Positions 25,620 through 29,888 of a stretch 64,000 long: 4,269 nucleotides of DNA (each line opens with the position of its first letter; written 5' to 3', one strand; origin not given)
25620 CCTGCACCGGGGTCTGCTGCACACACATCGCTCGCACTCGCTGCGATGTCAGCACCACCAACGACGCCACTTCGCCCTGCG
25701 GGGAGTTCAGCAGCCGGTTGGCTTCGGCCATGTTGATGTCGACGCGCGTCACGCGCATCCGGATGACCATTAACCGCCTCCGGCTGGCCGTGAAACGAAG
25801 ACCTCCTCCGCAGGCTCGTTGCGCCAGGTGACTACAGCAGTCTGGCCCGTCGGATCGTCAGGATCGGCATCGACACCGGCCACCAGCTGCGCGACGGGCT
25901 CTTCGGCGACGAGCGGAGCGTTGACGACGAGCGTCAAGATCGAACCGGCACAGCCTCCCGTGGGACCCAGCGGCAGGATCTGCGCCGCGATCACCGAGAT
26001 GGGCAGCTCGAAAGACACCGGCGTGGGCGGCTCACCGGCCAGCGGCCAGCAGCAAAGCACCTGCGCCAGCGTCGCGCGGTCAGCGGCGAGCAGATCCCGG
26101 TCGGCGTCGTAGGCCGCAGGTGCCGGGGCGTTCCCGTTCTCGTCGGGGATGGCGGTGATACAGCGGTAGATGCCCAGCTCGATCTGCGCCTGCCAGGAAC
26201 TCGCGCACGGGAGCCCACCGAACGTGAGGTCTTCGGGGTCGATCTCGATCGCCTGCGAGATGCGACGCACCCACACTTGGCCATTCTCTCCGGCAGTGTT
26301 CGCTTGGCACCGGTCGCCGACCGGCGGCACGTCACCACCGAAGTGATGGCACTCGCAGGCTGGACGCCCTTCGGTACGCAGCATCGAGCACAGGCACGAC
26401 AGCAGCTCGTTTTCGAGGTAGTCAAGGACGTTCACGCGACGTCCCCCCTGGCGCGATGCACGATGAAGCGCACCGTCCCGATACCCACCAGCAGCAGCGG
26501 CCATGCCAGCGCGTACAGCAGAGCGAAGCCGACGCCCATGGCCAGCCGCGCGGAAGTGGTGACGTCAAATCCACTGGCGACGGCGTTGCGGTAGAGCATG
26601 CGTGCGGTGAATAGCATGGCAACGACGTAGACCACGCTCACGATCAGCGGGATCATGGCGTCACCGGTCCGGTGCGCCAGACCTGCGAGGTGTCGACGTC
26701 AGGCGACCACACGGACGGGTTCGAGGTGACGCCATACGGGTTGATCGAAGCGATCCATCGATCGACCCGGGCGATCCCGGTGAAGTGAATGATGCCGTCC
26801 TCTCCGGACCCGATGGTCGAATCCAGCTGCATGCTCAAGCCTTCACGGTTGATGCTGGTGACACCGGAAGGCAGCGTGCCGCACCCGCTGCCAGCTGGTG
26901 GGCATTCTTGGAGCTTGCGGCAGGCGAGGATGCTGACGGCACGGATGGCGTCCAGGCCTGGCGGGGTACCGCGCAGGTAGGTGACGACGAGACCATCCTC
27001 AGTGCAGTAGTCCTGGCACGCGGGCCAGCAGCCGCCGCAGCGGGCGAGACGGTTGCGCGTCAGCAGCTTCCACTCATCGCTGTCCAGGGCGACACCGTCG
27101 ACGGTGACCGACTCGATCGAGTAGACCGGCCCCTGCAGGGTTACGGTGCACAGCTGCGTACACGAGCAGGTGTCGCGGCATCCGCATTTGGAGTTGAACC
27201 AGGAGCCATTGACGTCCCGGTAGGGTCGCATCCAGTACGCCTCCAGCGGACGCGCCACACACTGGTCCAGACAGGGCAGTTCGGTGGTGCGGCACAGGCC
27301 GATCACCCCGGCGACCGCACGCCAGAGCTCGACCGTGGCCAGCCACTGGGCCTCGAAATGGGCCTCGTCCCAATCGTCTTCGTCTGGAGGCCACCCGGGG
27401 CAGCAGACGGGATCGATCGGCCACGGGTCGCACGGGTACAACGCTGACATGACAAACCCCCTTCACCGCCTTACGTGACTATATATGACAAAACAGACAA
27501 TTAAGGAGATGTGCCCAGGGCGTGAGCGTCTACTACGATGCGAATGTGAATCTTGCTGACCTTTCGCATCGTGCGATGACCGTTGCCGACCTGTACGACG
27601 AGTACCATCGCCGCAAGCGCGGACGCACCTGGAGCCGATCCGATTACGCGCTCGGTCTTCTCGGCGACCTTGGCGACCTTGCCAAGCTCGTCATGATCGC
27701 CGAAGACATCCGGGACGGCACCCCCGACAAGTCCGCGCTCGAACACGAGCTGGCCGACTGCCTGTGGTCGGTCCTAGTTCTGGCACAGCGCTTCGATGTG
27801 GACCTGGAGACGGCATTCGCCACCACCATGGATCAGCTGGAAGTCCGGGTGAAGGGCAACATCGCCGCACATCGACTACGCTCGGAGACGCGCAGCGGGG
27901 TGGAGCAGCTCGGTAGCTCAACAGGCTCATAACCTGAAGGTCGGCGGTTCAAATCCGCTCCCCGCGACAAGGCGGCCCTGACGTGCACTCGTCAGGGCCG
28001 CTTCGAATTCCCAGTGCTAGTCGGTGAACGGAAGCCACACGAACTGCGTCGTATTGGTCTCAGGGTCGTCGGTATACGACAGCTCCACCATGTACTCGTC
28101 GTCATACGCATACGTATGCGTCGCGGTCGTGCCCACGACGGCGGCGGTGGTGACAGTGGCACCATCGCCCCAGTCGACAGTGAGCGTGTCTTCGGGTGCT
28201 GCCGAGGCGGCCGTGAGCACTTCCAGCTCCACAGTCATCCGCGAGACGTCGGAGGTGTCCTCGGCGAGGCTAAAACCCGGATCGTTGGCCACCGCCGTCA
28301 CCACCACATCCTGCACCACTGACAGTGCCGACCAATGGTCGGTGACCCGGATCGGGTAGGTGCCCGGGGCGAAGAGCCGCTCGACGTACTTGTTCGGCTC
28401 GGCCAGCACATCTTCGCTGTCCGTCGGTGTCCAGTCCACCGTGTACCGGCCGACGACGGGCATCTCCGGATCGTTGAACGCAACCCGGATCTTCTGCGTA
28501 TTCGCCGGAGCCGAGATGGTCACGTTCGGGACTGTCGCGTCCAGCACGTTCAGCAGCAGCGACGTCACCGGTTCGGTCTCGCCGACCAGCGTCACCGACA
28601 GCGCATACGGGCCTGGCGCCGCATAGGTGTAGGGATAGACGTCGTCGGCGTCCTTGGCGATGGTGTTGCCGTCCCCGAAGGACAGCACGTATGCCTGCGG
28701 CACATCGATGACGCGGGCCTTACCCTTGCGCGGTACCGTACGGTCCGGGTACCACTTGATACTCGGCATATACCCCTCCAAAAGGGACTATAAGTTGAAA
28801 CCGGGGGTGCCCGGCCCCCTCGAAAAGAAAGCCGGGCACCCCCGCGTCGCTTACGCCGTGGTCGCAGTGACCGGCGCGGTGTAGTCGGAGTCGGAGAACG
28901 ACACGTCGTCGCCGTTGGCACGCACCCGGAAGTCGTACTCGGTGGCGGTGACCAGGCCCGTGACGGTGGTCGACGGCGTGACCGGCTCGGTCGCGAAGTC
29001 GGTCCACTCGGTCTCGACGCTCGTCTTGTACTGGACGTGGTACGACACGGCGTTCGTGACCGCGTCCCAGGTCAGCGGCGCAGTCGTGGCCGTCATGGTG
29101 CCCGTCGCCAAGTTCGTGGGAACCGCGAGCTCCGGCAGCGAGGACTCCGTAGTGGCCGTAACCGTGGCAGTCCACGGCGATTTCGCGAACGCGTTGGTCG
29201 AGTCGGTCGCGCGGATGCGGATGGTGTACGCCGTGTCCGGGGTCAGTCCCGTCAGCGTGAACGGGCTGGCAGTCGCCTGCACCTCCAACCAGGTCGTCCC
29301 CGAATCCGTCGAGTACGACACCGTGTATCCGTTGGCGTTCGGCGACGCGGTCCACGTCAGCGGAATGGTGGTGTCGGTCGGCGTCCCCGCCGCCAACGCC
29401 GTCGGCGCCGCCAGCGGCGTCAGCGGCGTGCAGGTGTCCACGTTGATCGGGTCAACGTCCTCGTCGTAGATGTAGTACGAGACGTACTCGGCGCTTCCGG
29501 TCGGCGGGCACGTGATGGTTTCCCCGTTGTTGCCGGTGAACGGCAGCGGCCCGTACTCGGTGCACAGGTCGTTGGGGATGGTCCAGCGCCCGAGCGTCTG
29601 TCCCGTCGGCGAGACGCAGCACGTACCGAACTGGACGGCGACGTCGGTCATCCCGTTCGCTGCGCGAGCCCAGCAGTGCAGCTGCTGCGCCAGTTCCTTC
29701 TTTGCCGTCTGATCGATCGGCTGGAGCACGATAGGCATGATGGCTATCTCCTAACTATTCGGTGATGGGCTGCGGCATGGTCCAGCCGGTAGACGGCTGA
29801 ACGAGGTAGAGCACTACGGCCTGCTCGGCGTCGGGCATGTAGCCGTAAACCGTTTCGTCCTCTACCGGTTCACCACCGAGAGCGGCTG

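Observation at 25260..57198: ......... box marking essentially every morphogenesis transcription unit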

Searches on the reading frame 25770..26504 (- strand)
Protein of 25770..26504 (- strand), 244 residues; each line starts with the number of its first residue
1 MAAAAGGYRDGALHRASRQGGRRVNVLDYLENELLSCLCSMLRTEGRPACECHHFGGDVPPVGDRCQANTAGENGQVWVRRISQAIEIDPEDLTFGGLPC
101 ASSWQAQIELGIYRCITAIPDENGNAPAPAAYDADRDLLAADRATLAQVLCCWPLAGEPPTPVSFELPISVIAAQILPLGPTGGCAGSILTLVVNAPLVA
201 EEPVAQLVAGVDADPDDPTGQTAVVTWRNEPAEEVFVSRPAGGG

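Call 9: search_protein_families(library=phrogs, proteins=[window:25770-26504:-], max_evalue=0.001)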
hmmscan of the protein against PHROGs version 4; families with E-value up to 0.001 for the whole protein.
window:25770-26504:- (244 aa): 1 family
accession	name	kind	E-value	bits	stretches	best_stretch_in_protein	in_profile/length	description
phrog_810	-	unknown function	4.7e-13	50.4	1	48-195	35-179/180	-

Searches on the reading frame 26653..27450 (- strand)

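Call 10: search_protein_families(library=phrogs, proteins=[window:26653-27450:-], max_evalue=0.001)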
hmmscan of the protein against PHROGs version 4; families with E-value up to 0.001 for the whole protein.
window:26653-27450:- (265 aa): 2 families
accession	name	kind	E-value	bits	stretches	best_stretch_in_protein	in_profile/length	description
phrog_783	-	connector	4.6e-53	181.1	1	6-255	2-251/254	head-tail adaptor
phrog_442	-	connector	8.9e-07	29.5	1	107-203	151-236/270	head-tail adaptor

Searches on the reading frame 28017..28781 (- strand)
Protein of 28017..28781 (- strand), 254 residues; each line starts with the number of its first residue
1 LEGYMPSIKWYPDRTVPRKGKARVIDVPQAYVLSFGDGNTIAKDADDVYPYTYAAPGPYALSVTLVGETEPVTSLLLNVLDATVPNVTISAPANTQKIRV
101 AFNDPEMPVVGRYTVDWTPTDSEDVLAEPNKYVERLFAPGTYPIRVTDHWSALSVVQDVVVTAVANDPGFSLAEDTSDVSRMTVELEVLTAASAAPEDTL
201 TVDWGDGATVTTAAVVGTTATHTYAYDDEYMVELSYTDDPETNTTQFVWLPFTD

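Call 10: search_protein_families(library=phrogs, proteins=[window:28017-28781:-], max_evalue=0.001)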
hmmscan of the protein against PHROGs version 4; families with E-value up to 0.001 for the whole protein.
window:28017-28781:- (254 aa): 0 families

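Call 51: search_protein_families(library=pfam, proteins=[window:28017-28769:-], max_evalue=0.01)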
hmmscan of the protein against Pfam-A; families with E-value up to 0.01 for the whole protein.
window:28017-28769:- (250 aa): 1 family
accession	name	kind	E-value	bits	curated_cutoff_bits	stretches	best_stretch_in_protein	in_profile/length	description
PF18911.6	PKD_4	-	1.9e-08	34.6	27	1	170-241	10-78/85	PKD domain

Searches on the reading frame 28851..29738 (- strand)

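Call 10: search_protein_families(library=phrogs, proteins=[window:28851-29738:-], max_evalue=0.001)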
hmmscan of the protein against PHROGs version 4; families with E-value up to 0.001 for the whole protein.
window:28851-29738:- (295 aa): 9 families
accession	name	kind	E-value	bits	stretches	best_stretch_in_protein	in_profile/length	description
phrog_4971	-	tail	5.4e-24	86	2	195-294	184-279/283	major tail protein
phrog_7440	-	tail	2e-12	47.8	2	106-197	249-334/354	major tail protein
phrog_31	-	tail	2e-11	43.4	2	118-274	883-1044/1565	central tail fiber J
phrog_6977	-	tail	4.3e-08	33.9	1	108-199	152-244/284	minor tail protein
phrog_20454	-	tail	8.4e-08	32.9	0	208-287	8-89/253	baseplate wedge subunit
phrog_33719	-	unknown function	7.6e-05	22.7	0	177-282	521-634/636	-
phrog_22713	-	unknown function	0.00012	22.5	1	121-184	298-366/401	-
phrog_7997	-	tail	0.00014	21.6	1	118-273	338-487/589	tail protein and host specificity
phrog_1696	-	tail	0.00029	19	0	98-187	1133-1223/2079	major tail protein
